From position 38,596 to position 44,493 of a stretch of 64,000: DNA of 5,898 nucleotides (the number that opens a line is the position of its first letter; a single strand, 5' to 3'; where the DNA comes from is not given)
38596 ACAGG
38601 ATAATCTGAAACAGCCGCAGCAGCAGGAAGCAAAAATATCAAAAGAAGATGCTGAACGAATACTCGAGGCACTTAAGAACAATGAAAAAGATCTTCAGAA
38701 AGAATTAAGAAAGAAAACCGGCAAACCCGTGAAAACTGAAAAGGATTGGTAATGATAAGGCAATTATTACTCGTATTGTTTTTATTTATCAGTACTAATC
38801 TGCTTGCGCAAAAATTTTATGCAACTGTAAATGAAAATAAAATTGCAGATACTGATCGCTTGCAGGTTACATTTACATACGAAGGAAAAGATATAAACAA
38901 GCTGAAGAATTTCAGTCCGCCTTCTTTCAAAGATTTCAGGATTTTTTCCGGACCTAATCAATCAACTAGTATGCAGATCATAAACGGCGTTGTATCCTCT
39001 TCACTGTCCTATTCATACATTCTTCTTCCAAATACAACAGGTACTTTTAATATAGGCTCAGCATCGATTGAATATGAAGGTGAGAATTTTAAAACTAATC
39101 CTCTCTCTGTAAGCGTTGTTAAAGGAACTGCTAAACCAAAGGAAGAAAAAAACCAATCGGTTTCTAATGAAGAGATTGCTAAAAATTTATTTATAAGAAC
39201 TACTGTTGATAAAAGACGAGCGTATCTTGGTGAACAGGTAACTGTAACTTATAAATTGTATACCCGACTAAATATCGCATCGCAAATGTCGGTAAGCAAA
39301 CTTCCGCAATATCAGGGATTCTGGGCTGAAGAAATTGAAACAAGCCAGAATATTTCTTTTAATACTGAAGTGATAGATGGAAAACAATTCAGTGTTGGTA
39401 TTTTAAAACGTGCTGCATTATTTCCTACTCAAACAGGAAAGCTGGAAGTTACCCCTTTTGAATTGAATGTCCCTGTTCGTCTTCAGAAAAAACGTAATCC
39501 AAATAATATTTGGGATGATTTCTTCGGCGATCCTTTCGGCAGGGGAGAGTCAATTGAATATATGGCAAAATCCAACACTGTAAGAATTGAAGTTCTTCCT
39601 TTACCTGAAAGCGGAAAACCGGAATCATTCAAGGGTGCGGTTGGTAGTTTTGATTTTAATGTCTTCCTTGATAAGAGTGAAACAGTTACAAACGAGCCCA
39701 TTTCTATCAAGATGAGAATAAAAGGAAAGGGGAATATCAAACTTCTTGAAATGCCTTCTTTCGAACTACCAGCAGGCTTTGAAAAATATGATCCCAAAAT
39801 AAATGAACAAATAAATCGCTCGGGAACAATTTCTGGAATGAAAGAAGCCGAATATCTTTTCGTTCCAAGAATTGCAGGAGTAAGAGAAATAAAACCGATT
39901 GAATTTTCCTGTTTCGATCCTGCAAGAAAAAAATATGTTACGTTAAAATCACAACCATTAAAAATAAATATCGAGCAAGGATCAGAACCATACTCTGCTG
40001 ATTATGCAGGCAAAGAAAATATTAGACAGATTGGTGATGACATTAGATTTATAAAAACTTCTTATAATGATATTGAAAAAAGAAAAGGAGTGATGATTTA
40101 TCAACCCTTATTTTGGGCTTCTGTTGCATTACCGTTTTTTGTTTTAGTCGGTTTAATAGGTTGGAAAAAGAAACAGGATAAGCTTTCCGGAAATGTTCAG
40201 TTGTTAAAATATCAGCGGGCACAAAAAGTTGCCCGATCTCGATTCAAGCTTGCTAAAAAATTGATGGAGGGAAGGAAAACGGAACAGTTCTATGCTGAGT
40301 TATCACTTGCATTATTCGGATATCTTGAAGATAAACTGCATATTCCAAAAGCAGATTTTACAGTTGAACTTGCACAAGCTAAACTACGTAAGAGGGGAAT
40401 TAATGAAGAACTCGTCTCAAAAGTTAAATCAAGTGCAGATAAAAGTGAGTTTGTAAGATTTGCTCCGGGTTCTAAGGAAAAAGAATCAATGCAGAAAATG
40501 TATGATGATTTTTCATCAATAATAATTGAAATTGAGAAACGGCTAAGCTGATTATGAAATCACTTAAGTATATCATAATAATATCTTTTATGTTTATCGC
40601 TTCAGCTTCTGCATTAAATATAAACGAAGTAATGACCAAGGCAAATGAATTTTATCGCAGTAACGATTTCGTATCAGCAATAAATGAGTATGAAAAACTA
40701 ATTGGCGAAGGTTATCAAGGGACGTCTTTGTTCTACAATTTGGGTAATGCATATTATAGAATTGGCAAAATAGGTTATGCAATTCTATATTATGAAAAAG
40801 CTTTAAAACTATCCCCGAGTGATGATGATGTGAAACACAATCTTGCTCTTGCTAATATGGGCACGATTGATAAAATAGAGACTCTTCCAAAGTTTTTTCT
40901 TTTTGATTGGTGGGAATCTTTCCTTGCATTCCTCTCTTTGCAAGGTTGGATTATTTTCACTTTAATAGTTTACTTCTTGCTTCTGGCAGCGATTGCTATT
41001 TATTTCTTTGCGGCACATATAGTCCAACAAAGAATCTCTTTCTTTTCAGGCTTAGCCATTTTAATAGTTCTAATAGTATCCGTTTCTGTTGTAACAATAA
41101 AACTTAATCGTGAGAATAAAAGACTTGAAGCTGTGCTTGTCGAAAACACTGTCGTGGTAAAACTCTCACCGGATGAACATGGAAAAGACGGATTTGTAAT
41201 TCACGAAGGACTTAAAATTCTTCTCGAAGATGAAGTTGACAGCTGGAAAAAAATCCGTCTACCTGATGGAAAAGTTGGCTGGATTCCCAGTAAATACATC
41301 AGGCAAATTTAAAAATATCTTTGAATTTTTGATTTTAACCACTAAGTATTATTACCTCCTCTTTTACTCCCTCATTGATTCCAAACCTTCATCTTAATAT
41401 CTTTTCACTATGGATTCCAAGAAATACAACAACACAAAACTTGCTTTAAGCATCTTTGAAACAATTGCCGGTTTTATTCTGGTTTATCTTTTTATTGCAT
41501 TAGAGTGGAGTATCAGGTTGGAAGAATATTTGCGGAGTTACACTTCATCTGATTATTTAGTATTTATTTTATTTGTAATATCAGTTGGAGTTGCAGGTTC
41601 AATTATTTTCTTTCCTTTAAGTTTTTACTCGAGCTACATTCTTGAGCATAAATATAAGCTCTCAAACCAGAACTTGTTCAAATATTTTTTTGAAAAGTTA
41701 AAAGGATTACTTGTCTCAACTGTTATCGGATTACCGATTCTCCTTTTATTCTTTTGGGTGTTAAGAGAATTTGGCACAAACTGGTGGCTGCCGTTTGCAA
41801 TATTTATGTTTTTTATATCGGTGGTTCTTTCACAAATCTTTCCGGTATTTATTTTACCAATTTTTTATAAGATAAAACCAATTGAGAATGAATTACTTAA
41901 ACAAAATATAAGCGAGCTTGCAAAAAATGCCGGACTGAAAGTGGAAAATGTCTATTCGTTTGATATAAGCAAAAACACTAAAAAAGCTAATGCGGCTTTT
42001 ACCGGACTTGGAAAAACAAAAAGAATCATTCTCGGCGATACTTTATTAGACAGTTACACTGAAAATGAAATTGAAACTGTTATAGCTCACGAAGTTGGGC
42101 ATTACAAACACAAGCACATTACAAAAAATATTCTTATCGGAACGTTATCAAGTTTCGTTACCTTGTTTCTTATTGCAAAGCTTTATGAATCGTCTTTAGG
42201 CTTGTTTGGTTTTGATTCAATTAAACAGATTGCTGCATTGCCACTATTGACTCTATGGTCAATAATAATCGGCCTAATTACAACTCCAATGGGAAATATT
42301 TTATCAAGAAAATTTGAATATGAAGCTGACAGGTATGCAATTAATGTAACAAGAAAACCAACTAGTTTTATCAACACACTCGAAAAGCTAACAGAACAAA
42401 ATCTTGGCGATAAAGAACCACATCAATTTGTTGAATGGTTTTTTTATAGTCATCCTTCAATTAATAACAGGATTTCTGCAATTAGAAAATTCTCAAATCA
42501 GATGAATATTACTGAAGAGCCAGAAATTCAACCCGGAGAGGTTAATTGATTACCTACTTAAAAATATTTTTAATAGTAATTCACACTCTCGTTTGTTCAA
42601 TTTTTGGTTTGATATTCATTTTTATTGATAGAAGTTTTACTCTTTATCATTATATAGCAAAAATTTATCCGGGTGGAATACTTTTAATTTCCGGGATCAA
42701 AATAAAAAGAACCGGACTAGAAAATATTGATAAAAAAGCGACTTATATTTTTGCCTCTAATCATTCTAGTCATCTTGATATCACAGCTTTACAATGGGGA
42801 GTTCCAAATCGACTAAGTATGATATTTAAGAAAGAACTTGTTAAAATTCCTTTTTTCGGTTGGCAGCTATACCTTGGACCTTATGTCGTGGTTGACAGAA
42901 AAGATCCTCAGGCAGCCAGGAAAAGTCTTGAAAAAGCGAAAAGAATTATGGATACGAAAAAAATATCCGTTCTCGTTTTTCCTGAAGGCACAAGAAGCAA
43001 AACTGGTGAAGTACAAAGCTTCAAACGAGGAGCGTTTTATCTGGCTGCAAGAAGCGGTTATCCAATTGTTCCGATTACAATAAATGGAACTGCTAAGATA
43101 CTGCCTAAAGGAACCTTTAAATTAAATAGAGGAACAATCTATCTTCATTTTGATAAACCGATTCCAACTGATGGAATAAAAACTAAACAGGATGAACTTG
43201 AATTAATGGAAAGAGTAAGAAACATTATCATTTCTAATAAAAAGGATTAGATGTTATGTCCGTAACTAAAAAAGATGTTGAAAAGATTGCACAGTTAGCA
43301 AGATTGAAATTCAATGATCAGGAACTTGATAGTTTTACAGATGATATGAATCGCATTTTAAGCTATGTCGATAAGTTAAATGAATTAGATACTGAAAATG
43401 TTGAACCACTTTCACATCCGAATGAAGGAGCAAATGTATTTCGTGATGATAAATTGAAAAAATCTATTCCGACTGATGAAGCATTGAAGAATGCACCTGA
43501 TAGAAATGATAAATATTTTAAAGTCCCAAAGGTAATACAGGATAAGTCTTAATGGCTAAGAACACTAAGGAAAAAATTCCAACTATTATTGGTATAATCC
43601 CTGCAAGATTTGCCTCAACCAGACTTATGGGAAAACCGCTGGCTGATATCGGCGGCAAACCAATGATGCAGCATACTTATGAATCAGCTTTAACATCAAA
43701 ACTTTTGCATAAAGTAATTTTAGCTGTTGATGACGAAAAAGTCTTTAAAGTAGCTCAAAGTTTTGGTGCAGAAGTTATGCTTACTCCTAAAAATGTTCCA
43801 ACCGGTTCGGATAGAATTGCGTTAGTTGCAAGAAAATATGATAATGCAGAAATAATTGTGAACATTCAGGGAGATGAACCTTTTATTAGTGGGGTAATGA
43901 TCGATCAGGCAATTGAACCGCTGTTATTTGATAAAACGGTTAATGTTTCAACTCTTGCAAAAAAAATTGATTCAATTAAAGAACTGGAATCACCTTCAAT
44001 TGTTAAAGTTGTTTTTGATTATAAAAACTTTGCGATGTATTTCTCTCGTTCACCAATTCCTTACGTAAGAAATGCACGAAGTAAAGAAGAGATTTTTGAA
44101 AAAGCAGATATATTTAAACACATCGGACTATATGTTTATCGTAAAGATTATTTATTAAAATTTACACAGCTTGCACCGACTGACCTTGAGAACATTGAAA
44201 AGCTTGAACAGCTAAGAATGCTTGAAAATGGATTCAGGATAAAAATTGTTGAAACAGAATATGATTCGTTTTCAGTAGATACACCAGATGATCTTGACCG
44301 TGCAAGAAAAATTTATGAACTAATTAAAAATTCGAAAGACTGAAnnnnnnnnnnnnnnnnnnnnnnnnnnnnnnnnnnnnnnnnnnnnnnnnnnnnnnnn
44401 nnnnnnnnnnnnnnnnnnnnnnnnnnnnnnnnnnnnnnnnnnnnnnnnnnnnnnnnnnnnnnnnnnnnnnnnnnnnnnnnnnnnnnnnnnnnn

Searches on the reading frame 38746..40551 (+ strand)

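Call 69: search_protein_families(library=pfam, proteins=[window:38746-40551:+], max_evalue=0.0001)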
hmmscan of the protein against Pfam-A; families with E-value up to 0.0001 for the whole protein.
window:38746-40551:+ (601 aa): 1 family
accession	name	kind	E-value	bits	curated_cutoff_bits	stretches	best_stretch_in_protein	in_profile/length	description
PF13584.12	BatD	-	3.1e-41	140.4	24.1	3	26-124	1-92/92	BatD DUF11 like domain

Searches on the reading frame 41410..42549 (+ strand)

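Call 69: search_protein_families(library=pfam, proteins=[window:41410-42549:+], max_evalue=0.0001)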
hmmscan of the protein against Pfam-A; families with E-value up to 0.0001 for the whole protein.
window:41410-42549:+ (379 aa): 2 families
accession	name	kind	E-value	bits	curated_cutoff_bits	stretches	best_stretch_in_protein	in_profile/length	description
PF01435.24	Peptidase_M48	-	1.9e-35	122.9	20.3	1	158-360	2-184/186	Peptidase family M48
PF16491.10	Peptidase_M48_N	-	2e-27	96.6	27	1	3-154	27-179/179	CAAX prenyl protease N-terminal, five membrane helices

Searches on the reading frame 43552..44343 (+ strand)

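Call 69: search_protein_families(library=pfam, proteins=[window:43552-44343:+], max_evalue=0.0001)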
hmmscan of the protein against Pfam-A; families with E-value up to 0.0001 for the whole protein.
window:43552-44343:+ (263 aa): 3 families
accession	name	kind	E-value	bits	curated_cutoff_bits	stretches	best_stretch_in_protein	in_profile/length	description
PF02348.25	CTP_transf_3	-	2.3e-59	201.3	22.6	1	13-230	1-217/217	Cytidylyltransferase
PF01128.25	IspD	-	4.2e-06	27.1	27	0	22-146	11-138/221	2-C-methyl-D-erythritol 4-phosphate cytidylyltransferase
PF12804.13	NTP_transf_3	-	5e-06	27.2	27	1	27-122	15-109/160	MobA-like NTP transferase domain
